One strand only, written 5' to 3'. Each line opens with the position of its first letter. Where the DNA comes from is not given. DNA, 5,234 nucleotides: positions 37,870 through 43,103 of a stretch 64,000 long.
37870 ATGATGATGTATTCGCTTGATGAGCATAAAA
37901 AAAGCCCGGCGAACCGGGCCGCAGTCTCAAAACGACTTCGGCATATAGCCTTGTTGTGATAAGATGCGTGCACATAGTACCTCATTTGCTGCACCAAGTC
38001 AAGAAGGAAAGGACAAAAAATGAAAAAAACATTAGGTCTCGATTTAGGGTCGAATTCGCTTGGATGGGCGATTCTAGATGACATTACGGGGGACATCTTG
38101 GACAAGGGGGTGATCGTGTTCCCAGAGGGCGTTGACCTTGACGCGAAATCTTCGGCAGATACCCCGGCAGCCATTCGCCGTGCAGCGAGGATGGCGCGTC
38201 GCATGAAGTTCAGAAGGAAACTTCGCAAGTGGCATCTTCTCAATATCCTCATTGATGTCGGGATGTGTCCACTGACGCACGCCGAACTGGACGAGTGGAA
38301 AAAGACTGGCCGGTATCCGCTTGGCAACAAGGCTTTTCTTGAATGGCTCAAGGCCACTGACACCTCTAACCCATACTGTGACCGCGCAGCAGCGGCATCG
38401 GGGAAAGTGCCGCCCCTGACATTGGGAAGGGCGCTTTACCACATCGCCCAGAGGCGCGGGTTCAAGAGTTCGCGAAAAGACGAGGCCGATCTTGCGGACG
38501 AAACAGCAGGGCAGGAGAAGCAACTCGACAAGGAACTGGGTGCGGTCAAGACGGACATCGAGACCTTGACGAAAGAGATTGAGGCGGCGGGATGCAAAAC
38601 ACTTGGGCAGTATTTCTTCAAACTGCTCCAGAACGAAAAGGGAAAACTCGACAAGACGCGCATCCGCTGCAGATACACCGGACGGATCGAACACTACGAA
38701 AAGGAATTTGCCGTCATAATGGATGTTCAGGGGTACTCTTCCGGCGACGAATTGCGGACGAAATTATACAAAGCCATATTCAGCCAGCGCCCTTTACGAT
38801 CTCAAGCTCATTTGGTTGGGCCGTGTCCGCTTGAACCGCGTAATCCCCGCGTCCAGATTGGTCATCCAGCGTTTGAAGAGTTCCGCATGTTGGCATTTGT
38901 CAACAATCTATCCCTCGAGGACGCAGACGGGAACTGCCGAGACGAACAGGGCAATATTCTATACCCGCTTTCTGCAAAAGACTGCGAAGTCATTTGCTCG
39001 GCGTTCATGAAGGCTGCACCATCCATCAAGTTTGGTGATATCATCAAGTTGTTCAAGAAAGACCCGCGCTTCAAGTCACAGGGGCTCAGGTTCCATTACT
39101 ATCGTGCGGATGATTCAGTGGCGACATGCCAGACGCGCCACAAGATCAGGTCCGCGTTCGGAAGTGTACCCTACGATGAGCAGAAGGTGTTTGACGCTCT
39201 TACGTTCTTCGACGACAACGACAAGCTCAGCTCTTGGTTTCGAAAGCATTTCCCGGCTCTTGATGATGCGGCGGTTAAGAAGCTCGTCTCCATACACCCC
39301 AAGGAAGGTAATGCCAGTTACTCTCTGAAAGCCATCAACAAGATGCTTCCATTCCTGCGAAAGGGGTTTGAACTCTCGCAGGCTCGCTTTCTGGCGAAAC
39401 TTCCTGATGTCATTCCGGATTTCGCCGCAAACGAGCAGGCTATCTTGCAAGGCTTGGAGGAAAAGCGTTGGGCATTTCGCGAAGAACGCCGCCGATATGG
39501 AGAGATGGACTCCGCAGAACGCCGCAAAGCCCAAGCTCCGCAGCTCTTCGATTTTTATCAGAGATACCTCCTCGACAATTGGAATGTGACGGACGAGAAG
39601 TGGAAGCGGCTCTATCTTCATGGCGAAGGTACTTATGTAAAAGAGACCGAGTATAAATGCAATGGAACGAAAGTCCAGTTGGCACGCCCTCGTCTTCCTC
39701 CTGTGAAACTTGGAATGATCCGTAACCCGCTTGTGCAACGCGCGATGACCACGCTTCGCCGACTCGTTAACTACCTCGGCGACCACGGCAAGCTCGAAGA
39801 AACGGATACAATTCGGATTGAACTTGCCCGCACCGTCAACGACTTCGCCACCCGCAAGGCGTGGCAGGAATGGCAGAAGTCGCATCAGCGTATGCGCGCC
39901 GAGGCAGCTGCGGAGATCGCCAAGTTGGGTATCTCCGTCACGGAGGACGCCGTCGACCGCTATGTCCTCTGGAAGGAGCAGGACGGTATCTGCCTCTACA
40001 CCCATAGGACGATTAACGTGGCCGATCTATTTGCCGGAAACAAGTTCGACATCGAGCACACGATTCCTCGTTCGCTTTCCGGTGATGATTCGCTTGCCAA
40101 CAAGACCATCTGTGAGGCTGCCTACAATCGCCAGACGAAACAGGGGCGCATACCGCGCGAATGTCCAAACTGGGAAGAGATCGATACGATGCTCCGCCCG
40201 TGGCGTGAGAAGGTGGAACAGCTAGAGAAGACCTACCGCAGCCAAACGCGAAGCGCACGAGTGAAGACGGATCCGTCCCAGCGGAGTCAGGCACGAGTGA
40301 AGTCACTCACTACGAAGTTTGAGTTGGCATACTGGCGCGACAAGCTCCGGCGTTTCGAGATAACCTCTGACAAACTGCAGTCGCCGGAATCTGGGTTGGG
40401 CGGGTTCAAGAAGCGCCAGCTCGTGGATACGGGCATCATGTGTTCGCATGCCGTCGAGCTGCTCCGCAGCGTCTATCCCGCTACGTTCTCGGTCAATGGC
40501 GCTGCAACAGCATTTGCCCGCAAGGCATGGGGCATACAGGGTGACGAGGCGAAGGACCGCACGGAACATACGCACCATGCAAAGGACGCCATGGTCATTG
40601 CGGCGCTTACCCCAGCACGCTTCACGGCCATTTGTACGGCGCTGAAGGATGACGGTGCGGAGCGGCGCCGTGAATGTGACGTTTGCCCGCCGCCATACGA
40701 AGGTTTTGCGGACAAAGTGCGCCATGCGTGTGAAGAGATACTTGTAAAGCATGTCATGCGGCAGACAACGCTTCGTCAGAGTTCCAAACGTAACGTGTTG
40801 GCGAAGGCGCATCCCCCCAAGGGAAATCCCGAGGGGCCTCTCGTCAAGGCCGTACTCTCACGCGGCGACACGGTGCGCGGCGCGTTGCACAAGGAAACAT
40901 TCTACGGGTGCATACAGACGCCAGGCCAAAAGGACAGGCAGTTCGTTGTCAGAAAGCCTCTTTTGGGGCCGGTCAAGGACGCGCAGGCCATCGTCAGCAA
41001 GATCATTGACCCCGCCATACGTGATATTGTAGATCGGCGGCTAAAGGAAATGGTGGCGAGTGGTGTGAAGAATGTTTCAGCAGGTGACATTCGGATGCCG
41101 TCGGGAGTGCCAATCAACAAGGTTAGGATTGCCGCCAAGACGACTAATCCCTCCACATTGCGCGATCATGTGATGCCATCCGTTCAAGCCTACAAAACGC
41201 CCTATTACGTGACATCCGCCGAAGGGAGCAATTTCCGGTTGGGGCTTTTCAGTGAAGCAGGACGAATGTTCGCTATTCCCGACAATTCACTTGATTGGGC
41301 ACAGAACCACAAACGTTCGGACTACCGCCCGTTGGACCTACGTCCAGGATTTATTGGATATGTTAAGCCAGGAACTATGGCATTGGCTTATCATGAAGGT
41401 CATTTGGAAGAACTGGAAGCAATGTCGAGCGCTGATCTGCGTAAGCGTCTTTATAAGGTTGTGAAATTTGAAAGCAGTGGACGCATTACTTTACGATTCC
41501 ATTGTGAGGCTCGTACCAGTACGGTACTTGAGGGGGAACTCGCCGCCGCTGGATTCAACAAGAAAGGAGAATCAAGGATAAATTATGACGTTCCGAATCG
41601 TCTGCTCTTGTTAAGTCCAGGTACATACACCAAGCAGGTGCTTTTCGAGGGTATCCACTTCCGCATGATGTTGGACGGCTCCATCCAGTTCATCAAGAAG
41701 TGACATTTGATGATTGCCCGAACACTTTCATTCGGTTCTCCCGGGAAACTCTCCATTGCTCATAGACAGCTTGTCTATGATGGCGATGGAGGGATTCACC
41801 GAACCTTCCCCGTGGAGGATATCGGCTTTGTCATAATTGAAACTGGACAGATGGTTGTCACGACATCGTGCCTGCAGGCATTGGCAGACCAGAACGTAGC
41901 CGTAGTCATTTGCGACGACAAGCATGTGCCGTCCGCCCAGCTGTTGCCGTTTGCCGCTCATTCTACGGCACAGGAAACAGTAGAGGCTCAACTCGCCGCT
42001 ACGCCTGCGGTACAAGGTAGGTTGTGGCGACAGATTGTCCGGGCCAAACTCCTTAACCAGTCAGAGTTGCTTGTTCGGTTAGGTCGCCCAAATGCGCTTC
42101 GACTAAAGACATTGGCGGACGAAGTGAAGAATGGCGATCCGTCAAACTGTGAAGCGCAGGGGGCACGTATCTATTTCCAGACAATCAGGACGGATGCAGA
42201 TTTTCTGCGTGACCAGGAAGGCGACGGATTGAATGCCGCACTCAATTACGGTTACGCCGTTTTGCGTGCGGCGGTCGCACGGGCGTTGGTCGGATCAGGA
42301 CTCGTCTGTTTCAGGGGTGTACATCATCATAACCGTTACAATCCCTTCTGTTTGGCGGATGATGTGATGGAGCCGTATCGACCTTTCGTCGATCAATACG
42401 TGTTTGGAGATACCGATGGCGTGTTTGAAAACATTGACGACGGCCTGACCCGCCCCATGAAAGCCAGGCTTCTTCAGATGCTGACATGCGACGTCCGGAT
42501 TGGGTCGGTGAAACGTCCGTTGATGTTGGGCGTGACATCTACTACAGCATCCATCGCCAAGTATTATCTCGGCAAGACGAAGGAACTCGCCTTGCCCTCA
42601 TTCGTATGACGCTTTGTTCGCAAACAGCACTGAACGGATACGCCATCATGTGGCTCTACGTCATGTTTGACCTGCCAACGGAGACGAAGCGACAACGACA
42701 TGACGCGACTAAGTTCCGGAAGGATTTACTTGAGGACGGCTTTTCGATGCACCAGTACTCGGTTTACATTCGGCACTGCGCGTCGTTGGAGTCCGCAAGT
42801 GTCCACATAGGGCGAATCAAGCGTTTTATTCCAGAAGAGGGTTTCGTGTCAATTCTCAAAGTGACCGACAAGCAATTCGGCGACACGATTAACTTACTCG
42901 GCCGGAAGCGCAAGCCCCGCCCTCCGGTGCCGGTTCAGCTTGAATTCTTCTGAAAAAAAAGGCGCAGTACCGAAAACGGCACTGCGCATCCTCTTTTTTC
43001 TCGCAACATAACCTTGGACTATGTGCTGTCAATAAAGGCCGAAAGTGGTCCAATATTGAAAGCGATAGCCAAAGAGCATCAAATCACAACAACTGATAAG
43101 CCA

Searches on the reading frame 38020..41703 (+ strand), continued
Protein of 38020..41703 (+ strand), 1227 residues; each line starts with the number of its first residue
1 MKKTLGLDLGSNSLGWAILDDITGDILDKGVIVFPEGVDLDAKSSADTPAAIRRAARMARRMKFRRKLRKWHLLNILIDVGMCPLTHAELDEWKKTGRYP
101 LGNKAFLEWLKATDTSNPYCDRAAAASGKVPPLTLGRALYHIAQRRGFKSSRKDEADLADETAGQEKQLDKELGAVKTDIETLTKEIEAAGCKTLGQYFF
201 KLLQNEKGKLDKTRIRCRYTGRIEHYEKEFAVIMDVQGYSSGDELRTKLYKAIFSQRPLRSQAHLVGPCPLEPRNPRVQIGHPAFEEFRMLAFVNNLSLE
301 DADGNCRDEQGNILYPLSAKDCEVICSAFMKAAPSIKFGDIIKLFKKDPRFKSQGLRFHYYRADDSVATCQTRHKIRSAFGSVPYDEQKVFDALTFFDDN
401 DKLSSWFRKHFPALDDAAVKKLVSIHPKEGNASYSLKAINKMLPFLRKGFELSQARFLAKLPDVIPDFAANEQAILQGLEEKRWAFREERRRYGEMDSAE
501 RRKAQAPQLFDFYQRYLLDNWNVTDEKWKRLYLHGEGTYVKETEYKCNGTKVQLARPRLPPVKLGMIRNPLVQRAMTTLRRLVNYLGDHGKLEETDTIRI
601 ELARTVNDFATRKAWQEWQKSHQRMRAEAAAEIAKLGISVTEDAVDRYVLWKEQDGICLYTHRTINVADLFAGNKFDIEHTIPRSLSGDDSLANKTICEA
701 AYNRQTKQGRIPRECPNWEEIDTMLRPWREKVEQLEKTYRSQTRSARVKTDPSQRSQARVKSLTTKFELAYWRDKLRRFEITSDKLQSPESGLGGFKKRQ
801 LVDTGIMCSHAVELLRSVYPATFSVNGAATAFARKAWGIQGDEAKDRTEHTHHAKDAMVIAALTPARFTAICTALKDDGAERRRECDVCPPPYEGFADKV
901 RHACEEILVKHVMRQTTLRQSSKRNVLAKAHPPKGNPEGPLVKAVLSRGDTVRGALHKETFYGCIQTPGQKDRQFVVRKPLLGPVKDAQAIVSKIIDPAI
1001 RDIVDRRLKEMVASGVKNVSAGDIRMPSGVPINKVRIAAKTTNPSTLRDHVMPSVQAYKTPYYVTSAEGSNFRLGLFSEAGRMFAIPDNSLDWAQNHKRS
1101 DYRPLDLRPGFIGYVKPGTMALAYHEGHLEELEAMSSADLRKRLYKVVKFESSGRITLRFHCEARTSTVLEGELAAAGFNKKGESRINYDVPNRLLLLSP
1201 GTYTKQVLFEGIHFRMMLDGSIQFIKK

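Call 51: find_encoding_contigs(protein=P0154, flank=5000, max_places=1)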
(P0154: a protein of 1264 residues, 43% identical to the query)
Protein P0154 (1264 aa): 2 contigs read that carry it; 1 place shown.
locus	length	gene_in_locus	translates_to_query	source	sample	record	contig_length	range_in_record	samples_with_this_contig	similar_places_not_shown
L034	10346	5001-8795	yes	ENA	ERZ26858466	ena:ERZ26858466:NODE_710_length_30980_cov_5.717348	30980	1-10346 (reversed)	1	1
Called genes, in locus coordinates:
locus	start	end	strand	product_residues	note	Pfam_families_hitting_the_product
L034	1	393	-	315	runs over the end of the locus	PF01795:Methyltransf_5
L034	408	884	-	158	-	PF02381:MraZ (faint)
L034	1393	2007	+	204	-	PF01025:GrpE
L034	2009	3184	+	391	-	PF00226:DnaJ, PF01556:DnaJ_C, PF27659:CHP02642 (faint), PF00684:DnaJ_CXXCXGXG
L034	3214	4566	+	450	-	PF00206:Lyase_1, PF08328:ASL_C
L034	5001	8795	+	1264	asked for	PF13395:HNH_4, PF18541:RuvC_III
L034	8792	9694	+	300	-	PF01867:Cas_Cas1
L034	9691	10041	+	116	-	PF20803:PaaX_M, PF09827:CRISPR_Cas2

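Call 52: find_encoding_contigs(protein=P0159, flank=5000, max_places=1)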
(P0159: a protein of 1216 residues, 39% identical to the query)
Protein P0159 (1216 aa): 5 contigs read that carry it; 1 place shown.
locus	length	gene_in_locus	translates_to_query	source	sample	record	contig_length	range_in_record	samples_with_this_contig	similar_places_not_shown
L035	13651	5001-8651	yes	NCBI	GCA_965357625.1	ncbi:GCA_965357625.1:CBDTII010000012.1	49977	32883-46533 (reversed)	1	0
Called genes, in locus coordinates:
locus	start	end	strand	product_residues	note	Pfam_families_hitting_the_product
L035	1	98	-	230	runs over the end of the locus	-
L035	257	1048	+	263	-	PF00929:RNase_T, PF13482:RNase_H_2 (faint)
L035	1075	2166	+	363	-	PF00535:Glycos_transf_2, PF04138:GtrA_DPMS_TM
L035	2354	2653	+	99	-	-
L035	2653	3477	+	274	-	PF04055:Radical_SAM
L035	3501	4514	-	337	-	PF01797:Y1_Tnp (weak)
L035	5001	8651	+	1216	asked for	PF13395:HNH_4, PF18541:RuvC_III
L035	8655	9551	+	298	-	PF01867:Cas_Cas1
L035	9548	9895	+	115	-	PF09827:CRISPR_Cas2, PF20803:PaaX_M (weak)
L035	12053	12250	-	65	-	-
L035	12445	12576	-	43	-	-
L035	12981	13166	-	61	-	-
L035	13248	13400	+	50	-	-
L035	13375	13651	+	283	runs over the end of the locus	PF10123:Mu-like_Pro_N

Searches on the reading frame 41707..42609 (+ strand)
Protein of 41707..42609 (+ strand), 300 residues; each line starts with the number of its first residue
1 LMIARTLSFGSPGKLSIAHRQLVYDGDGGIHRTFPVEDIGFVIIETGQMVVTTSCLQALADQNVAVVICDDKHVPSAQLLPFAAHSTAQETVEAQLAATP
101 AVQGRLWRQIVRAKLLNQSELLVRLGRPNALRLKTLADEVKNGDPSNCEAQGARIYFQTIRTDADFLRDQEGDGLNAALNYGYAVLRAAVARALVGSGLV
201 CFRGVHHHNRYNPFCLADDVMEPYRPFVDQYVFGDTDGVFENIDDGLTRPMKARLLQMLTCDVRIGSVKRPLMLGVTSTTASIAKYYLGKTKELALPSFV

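Call 10: search_protein_families(library=pfam, proteins=[window:41707-42609:+])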
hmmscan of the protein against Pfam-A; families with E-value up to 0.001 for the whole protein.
window:41707-42609:+ (300 aa): 1 family
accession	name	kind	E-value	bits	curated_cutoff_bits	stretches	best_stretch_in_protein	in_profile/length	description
PF01867.21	Cas_Cas1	-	4.2e-27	95.5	22.3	1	12-233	6-247/283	CRISPR associated protein Cas1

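Call 42: search_protein_families(library=ncbifam, proteins=[window:41707-42609:+])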
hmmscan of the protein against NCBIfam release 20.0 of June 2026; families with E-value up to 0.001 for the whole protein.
window:41707-42609:+ (300 aa): 9 families
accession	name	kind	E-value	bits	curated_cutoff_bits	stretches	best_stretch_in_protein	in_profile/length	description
TIGR03639.1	cas1_NMENI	exception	6.1e-77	258.6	120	1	5-283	2-277/278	type II CRISPR-associated endonuclease Cas1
TIGR00287.1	cas1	equivalog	7.5e-24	84.4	71.7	1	11-234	6-252/327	CRISPR-associated endonuclease Cas1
TIGR04093.1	cas1_CYANO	exception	9.4e-17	60.9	385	1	25-232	27-252/334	type I-D CRISPR-associated endonuclease Cas1d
NF049935.1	cas4g_cas1g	exception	6.2e-16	58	560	1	20-228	231-459/546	CRISPR-associated endonuclease Cas4g/Cas1g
TIGR03640.1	cas1_DVULG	exception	3.4e-10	39.6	385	1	172-232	197-258/340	type I-C CRISPR-associated endonuclease Cas1c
TIGR04329.1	cas1_PREFRAN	exception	1.6e-07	30.7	300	1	46-232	50-246/317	type V CRISPR-associated endonuclease Cas1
TIGR03983.1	cas1_MYXAN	equivalog_domain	2.3e-06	26.8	358.05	1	173-234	204-266/347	type I-MYXAN CRISPR-associated endonuclease Cas1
TIGR03638.1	cas1_ECOLI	exception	4.4e-05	22.8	215.6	0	19-100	25-105/269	type I-E CRISPR-associated endonuclease Cas1e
TIGR03641.1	cas1_HMARI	exception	0.00089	18.6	304.1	0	11-228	7-237/324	type I-B CRISPR-associated endonuclease Cas1b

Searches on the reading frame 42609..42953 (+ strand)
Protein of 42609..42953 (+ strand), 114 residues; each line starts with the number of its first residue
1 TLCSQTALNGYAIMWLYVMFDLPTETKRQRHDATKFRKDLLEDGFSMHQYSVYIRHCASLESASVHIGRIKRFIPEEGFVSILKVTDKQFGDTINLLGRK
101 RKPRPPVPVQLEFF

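Call 10: search_protein_families(library=pfam, proteins=[window:42609-42953:+])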
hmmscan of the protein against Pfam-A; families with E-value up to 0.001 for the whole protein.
window:42609-42953:+ (114 aa): 2 families
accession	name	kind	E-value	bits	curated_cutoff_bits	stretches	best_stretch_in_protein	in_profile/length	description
PF09827.14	CRISPR_Cas2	-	3.2e-16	59.7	23.8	1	14-91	1-72/74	CRISPR associated protein Cas2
PF20803.2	PaaX_M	-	1.7e-06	28.5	24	1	14-62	7-52/83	PaaX protein central Cas2-like domain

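Call 42: search_protein_families(library=ncbifam, proteins=[window:42609-42953:+])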
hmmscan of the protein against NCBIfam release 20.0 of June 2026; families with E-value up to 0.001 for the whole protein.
window:42609-42953:+ (114 aa): 1 family
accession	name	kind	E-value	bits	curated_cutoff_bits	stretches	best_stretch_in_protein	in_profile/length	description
TIGR01573.1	cas2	equivalog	1.1e-19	70.5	24.5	1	14-102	1-87/96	CRISPR-associated endonuclease Cas2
